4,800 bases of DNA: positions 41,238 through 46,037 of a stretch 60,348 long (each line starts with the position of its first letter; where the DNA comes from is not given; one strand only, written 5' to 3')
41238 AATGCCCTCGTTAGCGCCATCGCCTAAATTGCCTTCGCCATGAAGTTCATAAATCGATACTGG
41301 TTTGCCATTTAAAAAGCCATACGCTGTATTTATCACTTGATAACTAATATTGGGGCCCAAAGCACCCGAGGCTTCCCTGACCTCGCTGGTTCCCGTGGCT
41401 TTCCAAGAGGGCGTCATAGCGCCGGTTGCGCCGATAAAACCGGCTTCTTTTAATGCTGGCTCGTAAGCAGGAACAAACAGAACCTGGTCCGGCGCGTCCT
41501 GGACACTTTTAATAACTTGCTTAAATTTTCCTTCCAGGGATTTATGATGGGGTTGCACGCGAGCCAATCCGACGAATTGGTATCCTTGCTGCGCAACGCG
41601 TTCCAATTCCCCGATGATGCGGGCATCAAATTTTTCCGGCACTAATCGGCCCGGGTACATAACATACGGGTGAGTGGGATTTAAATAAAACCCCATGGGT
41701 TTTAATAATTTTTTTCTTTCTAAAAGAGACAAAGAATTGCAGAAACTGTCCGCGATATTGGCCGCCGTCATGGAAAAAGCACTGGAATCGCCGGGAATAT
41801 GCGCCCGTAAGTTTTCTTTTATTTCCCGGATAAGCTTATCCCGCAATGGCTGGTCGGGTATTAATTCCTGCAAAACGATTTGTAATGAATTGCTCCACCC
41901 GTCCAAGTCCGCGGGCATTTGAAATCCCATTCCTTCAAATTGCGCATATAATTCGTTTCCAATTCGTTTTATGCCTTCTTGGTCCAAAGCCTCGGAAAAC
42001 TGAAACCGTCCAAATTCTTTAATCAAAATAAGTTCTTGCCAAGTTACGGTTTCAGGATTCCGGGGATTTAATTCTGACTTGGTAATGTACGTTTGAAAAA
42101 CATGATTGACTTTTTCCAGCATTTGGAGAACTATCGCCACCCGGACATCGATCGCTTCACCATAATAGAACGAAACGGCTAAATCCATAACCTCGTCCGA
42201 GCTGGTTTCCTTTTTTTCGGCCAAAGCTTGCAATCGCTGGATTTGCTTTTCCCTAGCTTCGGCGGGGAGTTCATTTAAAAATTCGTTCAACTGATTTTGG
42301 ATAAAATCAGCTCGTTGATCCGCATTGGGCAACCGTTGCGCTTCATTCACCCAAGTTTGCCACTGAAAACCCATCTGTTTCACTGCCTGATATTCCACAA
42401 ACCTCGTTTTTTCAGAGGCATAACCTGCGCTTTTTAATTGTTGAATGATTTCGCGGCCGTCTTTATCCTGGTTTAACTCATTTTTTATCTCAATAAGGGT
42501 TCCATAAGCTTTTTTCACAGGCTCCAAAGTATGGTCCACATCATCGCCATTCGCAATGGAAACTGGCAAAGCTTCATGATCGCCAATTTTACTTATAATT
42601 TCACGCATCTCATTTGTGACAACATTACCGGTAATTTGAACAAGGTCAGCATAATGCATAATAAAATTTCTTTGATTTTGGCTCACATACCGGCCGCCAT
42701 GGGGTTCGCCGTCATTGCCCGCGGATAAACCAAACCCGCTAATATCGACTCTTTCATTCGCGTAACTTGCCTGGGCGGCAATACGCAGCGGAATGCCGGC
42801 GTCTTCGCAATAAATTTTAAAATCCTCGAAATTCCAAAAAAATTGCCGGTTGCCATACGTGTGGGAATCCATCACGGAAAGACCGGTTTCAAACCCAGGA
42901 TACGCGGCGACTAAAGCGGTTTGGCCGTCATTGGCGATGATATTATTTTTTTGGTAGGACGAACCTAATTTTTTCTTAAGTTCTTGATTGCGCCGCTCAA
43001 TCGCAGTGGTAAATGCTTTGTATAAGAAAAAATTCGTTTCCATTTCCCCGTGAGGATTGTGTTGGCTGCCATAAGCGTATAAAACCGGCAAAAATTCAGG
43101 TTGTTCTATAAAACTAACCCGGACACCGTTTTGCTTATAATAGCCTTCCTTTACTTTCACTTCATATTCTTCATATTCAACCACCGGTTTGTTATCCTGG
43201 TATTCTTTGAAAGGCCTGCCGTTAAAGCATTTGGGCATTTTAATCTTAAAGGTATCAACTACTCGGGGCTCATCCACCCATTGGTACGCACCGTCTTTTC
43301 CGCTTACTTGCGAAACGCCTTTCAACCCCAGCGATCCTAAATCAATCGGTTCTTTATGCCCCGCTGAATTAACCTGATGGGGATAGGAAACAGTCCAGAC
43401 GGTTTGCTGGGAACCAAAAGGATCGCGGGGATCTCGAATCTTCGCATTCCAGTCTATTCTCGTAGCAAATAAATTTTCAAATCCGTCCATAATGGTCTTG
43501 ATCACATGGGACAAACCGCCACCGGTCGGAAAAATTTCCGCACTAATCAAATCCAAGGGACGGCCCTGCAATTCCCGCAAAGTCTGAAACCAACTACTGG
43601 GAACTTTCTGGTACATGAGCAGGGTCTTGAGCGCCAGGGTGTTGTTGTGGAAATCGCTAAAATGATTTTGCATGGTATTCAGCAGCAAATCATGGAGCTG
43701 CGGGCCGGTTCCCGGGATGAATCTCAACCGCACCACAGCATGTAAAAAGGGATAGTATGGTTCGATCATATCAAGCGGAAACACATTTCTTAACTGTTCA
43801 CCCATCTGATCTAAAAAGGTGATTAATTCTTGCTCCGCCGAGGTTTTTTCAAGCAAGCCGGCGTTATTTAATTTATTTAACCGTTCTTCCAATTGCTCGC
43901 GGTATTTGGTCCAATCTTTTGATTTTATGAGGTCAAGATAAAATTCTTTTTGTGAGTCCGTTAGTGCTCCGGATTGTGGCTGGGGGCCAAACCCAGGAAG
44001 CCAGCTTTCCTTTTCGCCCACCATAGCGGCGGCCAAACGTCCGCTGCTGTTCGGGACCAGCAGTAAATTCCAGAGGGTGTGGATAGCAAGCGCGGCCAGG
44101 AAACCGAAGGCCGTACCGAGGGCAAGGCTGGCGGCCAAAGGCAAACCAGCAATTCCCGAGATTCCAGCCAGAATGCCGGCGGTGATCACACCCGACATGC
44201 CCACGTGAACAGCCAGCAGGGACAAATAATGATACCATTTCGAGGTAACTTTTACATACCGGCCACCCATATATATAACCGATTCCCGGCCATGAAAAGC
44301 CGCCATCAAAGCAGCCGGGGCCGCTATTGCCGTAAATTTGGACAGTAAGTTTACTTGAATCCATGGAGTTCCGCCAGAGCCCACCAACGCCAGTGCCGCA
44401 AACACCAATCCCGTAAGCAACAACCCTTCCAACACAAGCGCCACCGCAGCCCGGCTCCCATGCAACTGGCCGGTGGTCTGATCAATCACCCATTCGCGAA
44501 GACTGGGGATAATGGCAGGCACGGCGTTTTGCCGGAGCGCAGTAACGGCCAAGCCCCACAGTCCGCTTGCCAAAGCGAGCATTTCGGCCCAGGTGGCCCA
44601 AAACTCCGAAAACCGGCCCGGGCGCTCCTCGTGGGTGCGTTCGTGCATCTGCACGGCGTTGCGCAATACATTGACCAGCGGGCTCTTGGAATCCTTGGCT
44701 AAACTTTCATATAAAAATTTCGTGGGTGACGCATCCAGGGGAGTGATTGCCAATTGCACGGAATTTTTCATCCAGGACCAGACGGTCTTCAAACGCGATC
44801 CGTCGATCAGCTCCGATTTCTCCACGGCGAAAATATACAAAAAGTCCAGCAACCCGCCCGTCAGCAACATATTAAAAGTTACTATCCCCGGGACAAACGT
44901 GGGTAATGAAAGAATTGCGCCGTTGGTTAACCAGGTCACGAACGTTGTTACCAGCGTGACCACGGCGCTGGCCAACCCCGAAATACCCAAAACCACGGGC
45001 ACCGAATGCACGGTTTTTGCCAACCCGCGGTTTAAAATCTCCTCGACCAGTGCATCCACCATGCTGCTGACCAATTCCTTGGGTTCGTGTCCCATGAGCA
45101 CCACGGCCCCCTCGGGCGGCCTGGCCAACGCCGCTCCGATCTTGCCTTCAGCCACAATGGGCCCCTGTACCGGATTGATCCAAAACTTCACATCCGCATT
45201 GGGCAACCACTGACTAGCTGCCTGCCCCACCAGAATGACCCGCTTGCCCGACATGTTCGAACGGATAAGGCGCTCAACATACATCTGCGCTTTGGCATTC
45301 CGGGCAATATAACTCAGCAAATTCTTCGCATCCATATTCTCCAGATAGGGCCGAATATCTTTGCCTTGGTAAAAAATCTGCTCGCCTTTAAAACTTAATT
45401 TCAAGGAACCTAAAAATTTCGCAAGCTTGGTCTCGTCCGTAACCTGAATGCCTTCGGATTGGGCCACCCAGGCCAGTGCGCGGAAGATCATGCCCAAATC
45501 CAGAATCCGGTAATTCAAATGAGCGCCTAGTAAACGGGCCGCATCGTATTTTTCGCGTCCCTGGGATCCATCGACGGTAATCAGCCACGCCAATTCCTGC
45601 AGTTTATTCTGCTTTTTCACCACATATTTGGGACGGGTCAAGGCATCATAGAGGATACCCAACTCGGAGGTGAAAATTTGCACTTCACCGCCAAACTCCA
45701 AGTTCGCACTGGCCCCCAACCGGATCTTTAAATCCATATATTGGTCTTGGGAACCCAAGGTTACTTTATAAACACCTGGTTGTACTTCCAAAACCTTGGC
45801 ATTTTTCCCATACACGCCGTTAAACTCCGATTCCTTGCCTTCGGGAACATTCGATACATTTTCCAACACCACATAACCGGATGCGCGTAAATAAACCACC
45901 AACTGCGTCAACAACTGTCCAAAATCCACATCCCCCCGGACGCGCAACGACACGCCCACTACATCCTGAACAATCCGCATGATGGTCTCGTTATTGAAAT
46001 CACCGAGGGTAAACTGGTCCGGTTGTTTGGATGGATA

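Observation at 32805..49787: A 5,660-aa single ORF joins an alpha-glucan enzyme set, an HD-GYP domain and pseudo-enzymes on a multi-pass membrane scaffold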

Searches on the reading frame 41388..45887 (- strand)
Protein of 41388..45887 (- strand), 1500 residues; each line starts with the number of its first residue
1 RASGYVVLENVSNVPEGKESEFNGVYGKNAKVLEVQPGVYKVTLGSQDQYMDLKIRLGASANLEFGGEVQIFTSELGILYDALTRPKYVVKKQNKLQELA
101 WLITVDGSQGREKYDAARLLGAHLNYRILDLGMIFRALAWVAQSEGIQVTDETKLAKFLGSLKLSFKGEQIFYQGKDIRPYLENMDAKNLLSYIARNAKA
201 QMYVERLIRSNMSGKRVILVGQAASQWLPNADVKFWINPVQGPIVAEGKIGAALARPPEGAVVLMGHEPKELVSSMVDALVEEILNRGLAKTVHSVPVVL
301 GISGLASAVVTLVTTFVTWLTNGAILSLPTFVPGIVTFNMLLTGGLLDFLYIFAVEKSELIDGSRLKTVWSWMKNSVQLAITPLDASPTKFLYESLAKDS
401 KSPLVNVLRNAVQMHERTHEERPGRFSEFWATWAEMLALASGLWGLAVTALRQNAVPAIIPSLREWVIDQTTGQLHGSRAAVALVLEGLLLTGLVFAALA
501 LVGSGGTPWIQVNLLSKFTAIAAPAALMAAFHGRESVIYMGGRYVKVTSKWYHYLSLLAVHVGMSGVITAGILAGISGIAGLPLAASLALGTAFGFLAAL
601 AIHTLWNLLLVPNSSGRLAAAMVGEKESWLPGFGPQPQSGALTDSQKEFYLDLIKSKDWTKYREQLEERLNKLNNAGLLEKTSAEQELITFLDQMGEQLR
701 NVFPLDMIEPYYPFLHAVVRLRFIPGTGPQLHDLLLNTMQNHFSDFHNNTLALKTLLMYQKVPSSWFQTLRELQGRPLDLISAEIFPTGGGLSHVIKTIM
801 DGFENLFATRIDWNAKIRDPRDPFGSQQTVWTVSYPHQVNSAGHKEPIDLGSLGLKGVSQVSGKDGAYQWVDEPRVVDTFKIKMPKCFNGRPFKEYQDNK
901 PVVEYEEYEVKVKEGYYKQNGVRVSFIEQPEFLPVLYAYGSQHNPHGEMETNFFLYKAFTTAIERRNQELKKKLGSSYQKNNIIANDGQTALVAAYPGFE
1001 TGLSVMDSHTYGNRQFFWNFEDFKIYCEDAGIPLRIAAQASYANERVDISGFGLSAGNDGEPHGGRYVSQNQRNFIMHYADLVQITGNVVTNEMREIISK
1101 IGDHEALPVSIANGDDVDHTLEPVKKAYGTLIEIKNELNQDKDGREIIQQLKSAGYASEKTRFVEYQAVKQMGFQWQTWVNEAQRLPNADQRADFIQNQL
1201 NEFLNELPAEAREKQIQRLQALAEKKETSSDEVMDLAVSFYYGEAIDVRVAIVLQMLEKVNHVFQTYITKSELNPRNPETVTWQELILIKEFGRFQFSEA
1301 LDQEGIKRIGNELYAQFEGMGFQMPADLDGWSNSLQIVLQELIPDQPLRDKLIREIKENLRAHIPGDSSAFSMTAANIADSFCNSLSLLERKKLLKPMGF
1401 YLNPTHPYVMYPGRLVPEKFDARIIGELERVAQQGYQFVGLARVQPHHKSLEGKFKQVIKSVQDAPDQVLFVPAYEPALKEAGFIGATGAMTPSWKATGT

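Call 4: search_protein_families(library=pfam, proteins=[window:41388-45887:-], max_evalue=0.1)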
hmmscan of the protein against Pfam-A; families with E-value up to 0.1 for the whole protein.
window:41388-45887:- (1500 aa): 2 families
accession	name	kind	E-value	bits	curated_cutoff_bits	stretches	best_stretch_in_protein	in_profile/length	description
PF02224.24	Cytidylate_kin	-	2.1e-18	67.3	26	1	103-238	1-137/211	Cytidylate kinase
PF08323.17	Glyco_transf_5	-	0.0059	16.8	22.7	1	900-996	54-145/239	Starch synthase catalytic domain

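Call 5: search_protein_families(library=ncbifam, proteins=[window:41388-45887:-], max_evalue=0.1)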
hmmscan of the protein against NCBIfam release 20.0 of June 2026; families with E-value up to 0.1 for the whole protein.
window:41388-45887:- (1500 aa): 5 families
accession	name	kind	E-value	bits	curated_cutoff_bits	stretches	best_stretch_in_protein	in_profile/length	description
TIGR00017.1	cmk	equivalog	1.7e-17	63.8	135.55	1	101-237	3-144/217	(d)CMP kinase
NF008816.0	PRK11860.1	equivalog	1.7e-09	36.4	943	1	100-195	443-538/662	bifunctional 3-phosphoshikimate 1-carboxyvinyltransferase/cytidylate kinase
NF010004.0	PRK13477.1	equivalog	4.4e-09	35.3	524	1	101-205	286-397/514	bifunctional pantoate--beta-alanine ligase/(d)CMP kinase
TIGR02095.1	glgA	subfamily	0.00034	19.4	328.45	0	906-996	68-146/477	glycogen/starch synthase, ADP-glucose type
NF007071.0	PRK09518.1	equivalog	0.0028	16.2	953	1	101-156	5-68/706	bifunctional cytidylate kinase/GTPase Der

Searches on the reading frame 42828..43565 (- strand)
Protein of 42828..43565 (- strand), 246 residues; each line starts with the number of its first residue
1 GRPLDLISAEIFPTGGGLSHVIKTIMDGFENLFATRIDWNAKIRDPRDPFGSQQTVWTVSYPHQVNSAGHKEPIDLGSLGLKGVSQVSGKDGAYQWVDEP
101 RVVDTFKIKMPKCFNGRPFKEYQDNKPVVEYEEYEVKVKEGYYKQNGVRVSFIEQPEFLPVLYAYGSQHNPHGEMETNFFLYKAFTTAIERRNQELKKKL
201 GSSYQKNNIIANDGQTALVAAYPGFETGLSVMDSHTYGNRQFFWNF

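Call 76: search_solved_structures(query=window:42828-43565:-, max_evalue=10, show_alignments=2)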
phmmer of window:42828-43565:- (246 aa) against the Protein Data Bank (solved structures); distinct sequences matched with E-value up to 10: 1.
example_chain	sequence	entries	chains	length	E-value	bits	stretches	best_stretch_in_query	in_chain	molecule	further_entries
8r4p_A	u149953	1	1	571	0.82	12.3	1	146-204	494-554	Adhesin binding fucosylated histo-blood group antigen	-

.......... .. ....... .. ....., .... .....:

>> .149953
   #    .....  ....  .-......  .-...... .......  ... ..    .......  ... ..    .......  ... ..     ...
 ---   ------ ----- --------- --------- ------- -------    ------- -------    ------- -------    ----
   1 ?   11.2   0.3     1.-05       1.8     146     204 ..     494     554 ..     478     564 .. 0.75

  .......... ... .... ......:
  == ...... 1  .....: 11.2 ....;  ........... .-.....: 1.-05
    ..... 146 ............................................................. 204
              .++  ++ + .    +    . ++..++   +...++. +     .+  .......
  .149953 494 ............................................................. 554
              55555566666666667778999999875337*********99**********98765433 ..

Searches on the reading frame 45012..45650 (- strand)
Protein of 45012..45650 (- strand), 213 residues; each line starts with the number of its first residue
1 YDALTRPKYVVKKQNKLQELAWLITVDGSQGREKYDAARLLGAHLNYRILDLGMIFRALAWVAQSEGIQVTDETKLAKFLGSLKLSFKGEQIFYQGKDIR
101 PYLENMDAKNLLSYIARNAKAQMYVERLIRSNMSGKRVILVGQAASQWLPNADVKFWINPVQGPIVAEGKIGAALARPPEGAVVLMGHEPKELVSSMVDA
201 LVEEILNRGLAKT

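Call 62: search_solved_structures(query=window:45012-45650:-, max_evalue=0.001, show_alignments=1)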
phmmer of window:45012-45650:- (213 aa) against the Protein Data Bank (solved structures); distinct sequences matched with E-value up to 0.001: 9.
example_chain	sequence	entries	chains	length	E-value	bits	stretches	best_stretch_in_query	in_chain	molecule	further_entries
4e22_A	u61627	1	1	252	2.5e-07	33.7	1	17-157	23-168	Cytidylate kinase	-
3akc_A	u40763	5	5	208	2.8e-07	33.6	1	23-131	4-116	Cytidylate kinase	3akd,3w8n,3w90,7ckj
1kdo_A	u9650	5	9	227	1.1e-05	28.4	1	20-142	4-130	CYTIDYLATE KINASE | PROTEIN (CYTIDINE MONOPHOSPHATE KINASE)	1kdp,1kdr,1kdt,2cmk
1cke_A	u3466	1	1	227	1.1e-05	28.4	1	20-142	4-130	PROTEIN (CYTIDINE MONOPHOSPHATE KINASE)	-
2fem_A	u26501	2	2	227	1.1e-05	28.4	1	20-142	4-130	Cytidylate kinase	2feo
2h92_A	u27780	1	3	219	7.3e-05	25.7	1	24-158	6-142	Cytidylate kinase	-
3r8c_A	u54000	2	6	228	0.00024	24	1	23-159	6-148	Cytidylate kinase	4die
7l4a_A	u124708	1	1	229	0.00076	22.4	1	22-159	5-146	Cytidylate kinase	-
3r20_A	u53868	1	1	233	0.00076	22.4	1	23-159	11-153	Cytidylate kinase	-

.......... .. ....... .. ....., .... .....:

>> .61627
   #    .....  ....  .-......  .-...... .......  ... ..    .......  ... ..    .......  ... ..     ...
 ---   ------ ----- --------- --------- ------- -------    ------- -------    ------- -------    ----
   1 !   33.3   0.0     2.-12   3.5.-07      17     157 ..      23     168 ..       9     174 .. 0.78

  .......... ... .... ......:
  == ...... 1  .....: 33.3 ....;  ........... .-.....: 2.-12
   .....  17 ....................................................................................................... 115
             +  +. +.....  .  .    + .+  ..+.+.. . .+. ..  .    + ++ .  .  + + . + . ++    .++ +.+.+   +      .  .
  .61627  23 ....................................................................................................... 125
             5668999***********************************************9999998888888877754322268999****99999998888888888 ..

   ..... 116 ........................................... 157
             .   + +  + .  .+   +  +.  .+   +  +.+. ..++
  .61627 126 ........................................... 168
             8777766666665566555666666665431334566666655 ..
